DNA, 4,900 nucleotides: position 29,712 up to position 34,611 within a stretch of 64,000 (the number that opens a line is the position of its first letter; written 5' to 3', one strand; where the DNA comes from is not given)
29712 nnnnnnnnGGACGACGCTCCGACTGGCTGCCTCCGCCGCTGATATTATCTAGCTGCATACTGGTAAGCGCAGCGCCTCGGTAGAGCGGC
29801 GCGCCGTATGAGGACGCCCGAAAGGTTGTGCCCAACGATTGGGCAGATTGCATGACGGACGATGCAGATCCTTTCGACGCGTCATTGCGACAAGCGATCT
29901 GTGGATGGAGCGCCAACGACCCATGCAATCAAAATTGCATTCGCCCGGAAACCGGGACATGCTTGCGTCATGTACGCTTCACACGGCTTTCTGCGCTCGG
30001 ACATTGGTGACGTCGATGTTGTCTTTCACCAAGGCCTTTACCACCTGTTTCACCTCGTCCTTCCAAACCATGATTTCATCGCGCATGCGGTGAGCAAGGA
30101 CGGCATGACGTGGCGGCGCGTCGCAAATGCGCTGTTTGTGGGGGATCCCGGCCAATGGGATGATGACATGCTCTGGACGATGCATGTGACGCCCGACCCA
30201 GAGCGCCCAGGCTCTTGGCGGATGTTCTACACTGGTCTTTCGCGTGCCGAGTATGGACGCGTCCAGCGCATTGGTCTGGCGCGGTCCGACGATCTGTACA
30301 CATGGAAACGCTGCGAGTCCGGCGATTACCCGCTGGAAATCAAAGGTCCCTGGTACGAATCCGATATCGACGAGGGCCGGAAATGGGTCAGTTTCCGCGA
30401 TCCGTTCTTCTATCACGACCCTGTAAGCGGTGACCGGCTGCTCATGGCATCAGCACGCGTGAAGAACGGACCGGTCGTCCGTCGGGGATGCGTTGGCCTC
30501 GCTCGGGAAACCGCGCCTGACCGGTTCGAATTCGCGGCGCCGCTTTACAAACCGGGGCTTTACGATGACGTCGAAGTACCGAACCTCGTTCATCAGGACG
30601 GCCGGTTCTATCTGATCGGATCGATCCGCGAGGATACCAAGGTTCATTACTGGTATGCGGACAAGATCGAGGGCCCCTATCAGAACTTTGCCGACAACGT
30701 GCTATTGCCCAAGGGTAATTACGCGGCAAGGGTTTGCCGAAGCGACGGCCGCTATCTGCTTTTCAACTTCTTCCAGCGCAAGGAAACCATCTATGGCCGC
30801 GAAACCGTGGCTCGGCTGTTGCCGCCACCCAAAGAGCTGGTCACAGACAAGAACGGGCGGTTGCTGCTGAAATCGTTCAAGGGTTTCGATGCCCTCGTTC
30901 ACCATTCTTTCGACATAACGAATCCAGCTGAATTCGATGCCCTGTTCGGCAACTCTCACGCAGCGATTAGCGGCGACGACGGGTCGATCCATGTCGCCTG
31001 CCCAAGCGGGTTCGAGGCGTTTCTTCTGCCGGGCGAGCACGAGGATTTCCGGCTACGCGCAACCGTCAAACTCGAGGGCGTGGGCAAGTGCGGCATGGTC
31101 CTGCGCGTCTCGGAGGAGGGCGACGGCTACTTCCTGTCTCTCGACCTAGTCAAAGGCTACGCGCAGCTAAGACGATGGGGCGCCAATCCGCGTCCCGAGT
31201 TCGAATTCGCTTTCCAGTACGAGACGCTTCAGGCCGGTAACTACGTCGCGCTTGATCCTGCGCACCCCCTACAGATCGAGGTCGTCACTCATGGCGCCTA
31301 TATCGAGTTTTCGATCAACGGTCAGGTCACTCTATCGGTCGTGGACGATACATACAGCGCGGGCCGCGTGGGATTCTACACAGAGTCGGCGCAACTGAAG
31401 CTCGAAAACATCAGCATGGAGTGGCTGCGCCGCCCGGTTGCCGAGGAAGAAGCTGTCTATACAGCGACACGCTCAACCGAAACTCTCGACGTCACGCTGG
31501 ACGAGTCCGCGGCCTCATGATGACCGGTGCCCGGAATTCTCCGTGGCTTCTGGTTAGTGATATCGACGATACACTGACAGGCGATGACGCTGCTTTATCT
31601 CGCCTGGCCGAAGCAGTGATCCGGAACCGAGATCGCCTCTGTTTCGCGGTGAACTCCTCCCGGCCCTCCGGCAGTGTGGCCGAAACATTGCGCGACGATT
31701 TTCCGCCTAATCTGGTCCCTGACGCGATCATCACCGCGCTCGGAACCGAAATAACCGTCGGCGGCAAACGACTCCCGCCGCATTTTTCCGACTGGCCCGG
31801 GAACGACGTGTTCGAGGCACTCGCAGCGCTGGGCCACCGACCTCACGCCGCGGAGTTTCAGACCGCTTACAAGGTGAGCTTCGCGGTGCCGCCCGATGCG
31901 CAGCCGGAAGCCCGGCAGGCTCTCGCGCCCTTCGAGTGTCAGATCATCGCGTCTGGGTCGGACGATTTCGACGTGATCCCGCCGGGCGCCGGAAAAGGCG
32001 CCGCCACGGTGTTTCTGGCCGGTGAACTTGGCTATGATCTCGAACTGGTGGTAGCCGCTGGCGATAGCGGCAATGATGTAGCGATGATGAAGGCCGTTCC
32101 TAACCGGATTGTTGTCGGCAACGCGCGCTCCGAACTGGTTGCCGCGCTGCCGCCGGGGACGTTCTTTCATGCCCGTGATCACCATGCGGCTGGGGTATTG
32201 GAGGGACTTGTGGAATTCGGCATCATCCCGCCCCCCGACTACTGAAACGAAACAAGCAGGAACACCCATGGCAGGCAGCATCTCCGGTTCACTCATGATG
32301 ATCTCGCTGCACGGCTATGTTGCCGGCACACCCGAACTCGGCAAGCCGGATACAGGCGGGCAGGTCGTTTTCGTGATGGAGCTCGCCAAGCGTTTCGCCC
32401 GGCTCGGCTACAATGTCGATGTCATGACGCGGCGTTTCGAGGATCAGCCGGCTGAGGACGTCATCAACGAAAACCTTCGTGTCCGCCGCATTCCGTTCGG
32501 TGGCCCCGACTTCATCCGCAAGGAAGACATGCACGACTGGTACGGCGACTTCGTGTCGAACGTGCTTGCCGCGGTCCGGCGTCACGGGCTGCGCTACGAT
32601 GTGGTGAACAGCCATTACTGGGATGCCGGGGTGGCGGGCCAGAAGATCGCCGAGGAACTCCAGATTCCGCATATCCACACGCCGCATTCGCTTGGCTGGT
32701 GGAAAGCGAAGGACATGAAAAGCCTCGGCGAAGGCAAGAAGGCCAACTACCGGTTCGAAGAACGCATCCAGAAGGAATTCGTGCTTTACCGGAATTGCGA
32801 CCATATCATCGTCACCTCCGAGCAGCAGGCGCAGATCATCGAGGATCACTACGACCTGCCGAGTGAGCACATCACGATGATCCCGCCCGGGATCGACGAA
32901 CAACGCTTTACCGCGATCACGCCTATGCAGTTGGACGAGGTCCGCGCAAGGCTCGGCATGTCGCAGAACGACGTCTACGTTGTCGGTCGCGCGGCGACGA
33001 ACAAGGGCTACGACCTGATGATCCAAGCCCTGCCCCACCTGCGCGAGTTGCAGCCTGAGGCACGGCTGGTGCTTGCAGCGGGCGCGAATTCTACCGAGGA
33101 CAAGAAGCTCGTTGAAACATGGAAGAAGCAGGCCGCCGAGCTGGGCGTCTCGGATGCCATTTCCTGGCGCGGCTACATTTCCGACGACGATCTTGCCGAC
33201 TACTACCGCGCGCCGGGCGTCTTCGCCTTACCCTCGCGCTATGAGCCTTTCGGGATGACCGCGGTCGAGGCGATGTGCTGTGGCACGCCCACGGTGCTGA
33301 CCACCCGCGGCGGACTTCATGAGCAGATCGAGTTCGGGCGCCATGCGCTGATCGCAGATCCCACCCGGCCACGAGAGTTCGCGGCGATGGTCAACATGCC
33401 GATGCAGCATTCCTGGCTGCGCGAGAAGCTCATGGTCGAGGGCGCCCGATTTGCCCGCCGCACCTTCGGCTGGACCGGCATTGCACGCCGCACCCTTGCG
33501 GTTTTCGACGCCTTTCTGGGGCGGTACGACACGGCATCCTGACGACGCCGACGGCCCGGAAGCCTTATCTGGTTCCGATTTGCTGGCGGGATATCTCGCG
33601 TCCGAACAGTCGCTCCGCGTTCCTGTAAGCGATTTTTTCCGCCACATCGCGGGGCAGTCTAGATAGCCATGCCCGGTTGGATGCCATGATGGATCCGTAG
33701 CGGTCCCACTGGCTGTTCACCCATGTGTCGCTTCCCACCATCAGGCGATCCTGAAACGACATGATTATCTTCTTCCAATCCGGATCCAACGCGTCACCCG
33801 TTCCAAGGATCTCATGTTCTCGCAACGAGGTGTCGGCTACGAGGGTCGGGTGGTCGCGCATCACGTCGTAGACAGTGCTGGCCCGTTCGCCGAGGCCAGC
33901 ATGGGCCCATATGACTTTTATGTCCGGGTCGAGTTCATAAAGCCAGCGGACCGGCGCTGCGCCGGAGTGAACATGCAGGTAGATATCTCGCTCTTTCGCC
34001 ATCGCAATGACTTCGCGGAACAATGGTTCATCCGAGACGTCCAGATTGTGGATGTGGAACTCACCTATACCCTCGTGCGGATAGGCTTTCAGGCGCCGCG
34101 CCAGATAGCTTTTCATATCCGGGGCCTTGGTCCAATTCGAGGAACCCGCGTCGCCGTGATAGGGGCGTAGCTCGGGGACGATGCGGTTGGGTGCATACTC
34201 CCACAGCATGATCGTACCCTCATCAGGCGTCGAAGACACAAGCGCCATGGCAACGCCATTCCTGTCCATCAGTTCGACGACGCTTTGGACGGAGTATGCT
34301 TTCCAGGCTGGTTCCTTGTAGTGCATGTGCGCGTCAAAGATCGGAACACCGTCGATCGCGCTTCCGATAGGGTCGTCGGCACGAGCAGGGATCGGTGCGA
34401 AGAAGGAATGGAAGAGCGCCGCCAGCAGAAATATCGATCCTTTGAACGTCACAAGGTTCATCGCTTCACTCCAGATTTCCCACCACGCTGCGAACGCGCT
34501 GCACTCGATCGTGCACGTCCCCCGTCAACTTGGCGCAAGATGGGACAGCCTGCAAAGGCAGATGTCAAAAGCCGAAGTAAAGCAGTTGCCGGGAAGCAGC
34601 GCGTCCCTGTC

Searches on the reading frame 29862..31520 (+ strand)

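Call 23: search_protein_families(library=pfam, proteins=[window:29862-31520:+], max_evalue=0.00001)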
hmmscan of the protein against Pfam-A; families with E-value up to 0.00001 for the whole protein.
window:29862-31520:+ (552 aa): 1 family
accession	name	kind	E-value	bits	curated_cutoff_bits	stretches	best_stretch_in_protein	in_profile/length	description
PF00251.26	Glyco_hydro_32N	-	4.6e-06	26.9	22.1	1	53-186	15-140/307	Glycosyl hydrolases family 32 N-terminal domain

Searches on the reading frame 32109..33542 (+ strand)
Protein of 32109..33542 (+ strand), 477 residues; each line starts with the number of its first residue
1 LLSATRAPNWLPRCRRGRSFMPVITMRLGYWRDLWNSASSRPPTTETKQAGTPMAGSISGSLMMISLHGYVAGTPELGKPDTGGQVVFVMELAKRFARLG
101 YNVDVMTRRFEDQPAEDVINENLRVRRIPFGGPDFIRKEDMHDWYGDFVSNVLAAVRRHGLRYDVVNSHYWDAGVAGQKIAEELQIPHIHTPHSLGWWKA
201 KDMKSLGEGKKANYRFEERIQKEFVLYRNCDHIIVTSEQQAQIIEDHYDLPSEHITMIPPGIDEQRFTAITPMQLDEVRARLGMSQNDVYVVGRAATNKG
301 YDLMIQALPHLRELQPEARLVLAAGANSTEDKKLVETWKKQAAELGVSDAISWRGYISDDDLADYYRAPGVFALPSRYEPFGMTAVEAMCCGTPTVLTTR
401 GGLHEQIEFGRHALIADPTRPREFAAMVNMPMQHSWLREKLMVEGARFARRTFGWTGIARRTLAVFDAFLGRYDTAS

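Call 91: search_protein_families(library=pfam, proteins=[window:32109-33542:+], max_evalue=0.00001)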
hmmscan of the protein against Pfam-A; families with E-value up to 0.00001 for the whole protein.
window:32109-33542:+ (477 aa): 6 families
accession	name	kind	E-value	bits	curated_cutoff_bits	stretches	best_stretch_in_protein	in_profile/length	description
PF00534.26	Glycos_transf_1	-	8.5e-33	113.7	26.4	1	285-434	14-158/172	Glycosyl transferases group 1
PF13439.12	Glyco_transf_4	-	8.8e-31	107.6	28.5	1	83-266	2-170/170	Glycosyltransferase Family 4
PF13692.12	Glyco_trans_1_4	-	3.6e-27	95.8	27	1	288-428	3-136/142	Glycosyl transferases group 1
PF13579.12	Glyco_trans_4_4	-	3.8e-22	79.8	29.7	1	83-261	1-158/158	Glycosyl transferase 4-like domain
PF20706.3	GT4-conflict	-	3.2e-18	66.3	26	1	80-408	9-321/385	Family 4 Glycosyltransferase in conflict systems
PF00862.26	GT-B_Sucrose_synth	-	6.3e-08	32.3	23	1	62-240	16-220/290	Sucrose synthase first GT-B domain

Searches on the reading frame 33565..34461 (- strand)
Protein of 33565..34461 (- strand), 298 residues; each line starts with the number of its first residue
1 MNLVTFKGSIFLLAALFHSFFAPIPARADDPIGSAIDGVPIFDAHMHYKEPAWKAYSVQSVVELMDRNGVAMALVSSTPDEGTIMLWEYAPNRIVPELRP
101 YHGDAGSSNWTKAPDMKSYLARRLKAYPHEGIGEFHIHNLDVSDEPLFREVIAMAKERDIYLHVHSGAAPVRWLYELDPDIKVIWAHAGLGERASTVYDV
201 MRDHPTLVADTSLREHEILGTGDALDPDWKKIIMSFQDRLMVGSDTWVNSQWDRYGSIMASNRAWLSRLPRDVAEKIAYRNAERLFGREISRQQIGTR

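Call 91: search_protein_families(library=pfam, proteins=[window:33565-34461:-], max_evalue=0.00001)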
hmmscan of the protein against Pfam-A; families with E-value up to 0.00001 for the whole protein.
window:33565-34461:- (298 aa): 1 family
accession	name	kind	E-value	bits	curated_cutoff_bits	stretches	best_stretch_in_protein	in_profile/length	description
PF04909.20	Amidohydro_2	-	3.7e-10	40.5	26.4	1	135-288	114-289/289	Amidohydrolase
